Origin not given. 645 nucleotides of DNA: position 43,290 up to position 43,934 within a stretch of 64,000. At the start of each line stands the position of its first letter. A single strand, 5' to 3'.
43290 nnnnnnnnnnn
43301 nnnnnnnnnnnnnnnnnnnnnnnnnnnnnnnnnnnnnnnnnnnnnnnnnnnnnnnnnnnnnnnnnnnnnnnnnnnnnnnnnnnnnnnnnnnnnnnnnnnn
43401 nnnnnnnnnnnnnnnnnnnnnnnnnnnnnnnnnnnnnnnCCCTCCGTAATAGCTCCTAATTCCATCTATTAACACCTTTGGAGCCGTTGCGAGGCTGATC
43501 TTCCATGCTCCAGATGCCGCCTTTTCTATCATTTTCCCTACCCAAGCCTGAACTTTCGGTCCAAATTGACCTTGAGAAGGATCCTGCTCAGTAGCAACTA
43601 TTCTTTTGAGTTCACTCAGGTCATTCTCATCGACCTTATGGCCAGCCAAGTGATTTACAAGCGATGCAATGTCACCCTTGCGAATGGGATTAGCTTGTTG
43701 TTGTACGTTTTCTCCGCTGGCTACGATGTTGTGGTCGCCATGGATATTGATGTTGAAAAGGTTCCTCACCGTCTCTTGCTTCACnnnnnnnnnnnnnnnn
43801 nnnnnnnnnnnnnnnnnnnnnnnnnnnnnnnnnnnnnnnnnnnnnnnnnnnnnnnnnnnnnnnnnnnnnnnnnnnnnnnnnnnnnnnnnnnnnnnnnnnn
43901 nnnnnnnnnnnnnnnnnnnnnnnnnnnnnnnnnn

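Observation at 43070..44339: Lower-GC two-gene islet: AbiTii-like protein plus a small XhlA/DUF1640-like membrane protein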

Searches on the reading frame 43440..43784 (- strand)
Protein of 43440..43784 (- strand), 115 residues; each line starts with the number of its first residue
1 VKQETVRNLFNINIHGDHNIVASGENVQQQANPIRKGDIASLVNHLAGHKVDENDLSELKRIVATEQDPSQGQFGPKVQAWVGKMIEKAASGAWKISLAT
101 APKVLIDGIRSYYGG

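Call 56: search_protein_representatives(protein=window:43440-43784:-)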
Query: 115 residues. Proteins with E-value up to 0.001 (for the whole library): 1087; up to 1e-10: 289; up to 1e-30: 0. The best 150 are listed.
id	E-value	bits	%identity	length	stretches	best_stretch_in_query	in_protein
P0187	4.4e-28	113.7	48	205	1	3-114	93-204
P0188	9.1e-28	112.6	49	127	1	3-114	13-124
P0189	9.2e-27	109.4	46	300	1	3-114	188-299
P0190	2.8e-26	107.8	44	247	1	4-114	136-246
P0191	8.0e-26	106.4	47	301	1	3-114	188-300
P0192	2.1e-25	105.0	49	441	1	6-114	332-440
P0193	8.0e-25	103.2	47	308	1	3-114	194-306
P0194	2.3e-24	101.7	44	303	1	6-114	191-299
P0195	3.0e-24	101.3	44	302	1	6-114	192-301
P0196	3.1e-24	101.2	48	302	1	3-114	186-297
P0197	4.1e-23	97.6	46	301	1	3-114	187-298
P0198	5.2e-23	97.3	41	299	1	3-114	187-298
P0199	1.1e-22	96.3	49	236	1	4-114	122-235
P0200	2.4e-22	95.2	42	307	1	3-114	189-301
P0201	2.7e-22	95.0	43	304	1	3-114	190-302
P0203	1.9e-20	89.1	38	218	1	5-115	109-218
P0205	4.0e-19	84.8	42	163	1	2-114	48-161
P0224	2.5e-17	79.0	38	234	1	3-115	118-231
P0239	3.8e-16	75.2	40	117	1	9-114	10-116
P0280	2.3e-14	69.5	47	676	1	19-114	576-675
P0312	2.3e-13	66.2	40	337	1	12-114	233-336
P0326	5.4e-13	65.1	38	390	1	5-114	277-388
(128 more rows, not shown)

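Call 57: search_protein_families(library=pfam, proteins=[P0187, P0190, P0192, P0199, P0203, P0205, P0280, P0326, P0312, P0224], max_evalue=0.01)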
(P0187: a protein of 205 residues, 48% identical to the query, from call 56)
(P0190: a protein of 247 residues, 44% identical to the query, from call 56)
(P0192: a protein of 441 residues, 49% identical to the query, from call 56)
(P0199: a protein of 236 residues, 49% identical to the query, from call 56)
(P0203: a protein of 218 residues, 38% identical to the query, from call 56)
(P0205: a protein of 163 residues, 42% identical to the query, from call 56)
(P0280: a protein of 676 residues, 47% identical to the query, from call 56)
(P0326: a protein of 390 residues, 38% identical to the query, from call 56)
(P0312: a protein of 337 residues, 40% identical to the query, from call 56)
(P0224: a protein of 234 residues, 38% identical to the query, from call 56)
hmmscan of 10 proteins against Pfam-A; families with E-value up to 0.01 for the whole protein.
P0187 (205 aa): 1 family
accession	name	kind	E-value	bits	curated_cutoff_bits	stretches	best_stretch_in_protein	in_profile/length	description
PF18864.6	AbiTii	-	9.2e-11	42.7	27.6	1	3-94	90-182/189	AbiTii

P0190 (247 aa): 1 family
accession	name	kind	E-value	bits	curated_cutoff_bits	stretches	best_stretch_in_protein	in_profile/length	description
PF18864.6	AbiTii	-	4.7e-17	63.2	27.6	1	2-137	54-182/189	AbiTii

P0192 (441 aa): 1 family
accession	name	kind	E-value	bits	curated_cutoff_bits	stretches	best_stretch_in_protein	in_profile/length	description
PF18864.6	AbiTii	-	1.2e-07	32.5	27.6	1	237-317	88-169/189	AbiTii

P0199 (236 aa): 0 families

P0203 (218 aa): 1 family
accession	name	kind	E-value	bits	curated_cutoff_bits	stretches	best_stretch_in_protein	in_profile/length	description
PF18864.6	AbiTii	-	1.3e-12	48.8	27.6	1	9-110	76-179/189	AbiTii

P0205 (163 aa): 1 family
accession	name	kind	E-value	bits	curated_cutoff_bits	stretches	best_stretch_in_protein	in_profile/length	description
PF18864.6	AbiTii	-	1.1e-05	26.2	27.6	1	3-40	136-173/189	AbiTii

P0280 (676 aa): 7 families
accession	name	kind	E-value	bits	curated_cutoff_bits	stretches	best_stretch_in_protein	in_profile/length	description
PF13401.12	AAA_22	-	4e-07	30.8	27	1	214-351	10-123/130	AAA domain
PF01637.24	ATPase_2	-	9.1e-07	29.4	33.2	1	192-311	1-123/225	ATPase domain predominantly from Archaea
PF20703.3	nSTAND1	-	4.3e-06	27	27.1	1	191-416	15-223/379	Novel STAND NTPase 1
PF13173.12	AAA_14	-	0.00012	22.5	27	1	214-309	7-73/129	AAA domain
PF13191.12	AAA_16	-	0.00061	20.8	32.6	1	192-308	2-142/167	AAA ATPase domain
PF09820.16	AAA-ATPase_like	-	0.0011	19.3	26.1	1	270-355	111-196/201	Predicted AAA-ATPase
PF14516.12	AAA_35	-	0.0018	17.6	27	1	369-431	191-248/331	AAA-like domain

P0326 (390 aa): 0 families

P0312 (337 aa): 0 families

P0224 (234 aa): 1 family
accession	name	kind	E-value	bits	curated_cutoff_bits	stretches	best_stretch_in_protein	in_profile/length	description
PF18864.6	AbiTii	-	8e-12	46.2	27.6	1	5-110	72-174/189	AbiTii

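Call 63: find_homologous_proteins(query=P0239, max_evalue=0.001)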
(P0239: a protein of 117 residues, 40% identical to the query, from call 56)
Query P0239 (117 aa): 1 proteins with E <= 0.001 among 4 candidates.
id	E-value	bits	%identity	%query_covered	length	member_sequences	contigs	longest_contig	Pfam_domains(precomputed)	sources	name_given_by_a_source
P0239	1.1e-70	253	100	100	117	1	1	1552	-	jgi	jgi:hypothetical protein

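Call 81: search_protein_families(library=padloc, proteins=[window:43440-43784:-], max_evalue=0.01)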
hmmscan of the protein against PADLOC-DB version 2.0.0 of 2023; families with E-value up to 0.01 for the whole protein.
window:43440-43784:- (115 aa): 0 families

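Call 85: search_solved_structures(query=A4, max_evalue=5)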
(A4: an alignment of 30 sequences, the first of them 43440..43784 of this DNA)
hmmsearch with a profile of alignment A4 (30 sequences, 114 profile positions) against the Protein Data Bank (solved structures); distinct sequences matched with E-value up to 5: 18.
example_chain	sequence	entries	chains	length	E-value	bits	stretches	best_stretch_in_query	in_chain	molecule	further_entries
9lp2_A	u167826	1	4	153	0.0089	19.4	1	5-47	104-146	dAID23.4L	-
8vl3_A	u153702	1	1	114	0.063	16.6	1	15-66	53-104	De novo designed protein F3 parent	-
1h0k_A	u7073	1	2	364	0.57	13.6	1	57-82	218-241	2,4-DIENOYL-COA REDUCTASE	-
1n9g_A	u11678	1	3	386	0.61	13.5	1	57-82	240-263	2,4-dienoyl-CoA reductase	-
4w99_A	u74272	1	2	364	0.83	13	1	57-82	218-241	Enoyl-[acyl-carrier-protein] reductase [NADPH, B-specific] 1, mitochondrial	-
3bem_A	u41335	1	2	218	0.92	12.9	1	34-102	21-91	Putative NAD(P)H nitroreductase ydfN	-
1gu7_A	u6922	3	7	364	0.96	12.8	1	57-82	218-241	ENOYL-[ACYL-CARRIER-PROTEIN] REDUCTASE [NADPH, B-SPECIFIC] 1,MITOCHONDRIAL | ENOYL-[ACYL-CARRIER-PROTEIN] REDUCTASE [NADPH, B-SPECIFIC] 1, MITOCHONDRIAL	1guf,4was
1gyr_A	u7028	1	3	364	1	12.8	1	57-82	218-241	2,4-DIENOYL-COA REDUCTASE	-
1n9g_B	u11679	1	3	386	1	12.7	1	57-82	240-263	2,4-dienoyl-CoA reductase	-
5lb9_A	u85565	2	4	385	1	12.7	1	57-82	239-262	Enoyl-[acyl-carrier-protein] reductase [NADPH, B-specific] 1, mitochondrial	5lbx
8yvw_A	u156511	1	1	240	1.1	12.7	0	32-87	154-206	(S)-2-haloacid dehalogenase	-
3smv_A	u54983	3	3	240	1.1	12.7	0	32-87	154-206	(S)-2-haloacid dehalogenase | L-azetidine-2-carboxylate hydrolase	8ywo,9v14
6z35_A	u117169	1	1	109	1.2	12.6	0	22-57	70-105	Maquette 2-1ip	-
3k3u_A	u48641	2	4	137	1.2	12.5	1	61-103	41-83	Dehaloperoxidase A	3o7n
7mnh_A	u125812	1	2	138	1.2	12.5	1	61-103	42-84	Dehaloperoxidase A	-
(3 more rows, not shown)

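Call 86: search_protein_families(library=pfam, alignment_id=A4, max_evalue=0.1)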
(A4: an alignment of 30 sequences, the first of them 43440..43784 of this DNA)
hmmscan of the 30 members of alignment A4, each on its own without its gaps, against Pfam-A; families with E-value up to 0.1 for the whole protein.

A. member 1, window:43440-43784:- (115 aa): 0 families

B. families by the number of members that match (of 30 scanned): 18 families
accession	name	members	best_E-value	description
PF11141.13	DUF2914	2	0.07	Protein of unknown function (DUF2914)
PF06078.17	DUF937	2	0.087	Bacterial protein of unknown function (DUF937)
PF21300.2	LbR_Ice_bind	1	0.005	Grass antifreeze beta roll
PF02631.22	RecX_HTH2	1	0.01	RecX, second three-helix domain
PF04822.18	Takusan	1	0.035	Takusan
PF22192.2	GtgE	1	0.035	GtgE peptidase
PF24928.1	DUF7748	1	0.037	Domain of unknown function (DUF7748)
PF21514.3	FimA-like_C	1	0.06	FimA-like major fimbrial subunit protein, C-terminal domain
PF08891.16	YfcL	1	0.061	YfcL protein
PF10083.14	DUF2321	1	0.063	Uncharacterized protein conserved in bacteria (DUF2321)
PF12501.13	DUF3708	1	0.068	Phosphate ATP-binding cassette transporter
PF19804.4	DUF6287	1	0.069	Domain of unknown function (DUF6287)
PF19794.4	DUF6278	1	0.07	Family of unknown function (DUF6278)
PF20490.3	SCGB3A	1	0.075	Secretoglobin 3A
PF19754.4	DUF6241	1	0.084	Family of unknown function (DUF6241)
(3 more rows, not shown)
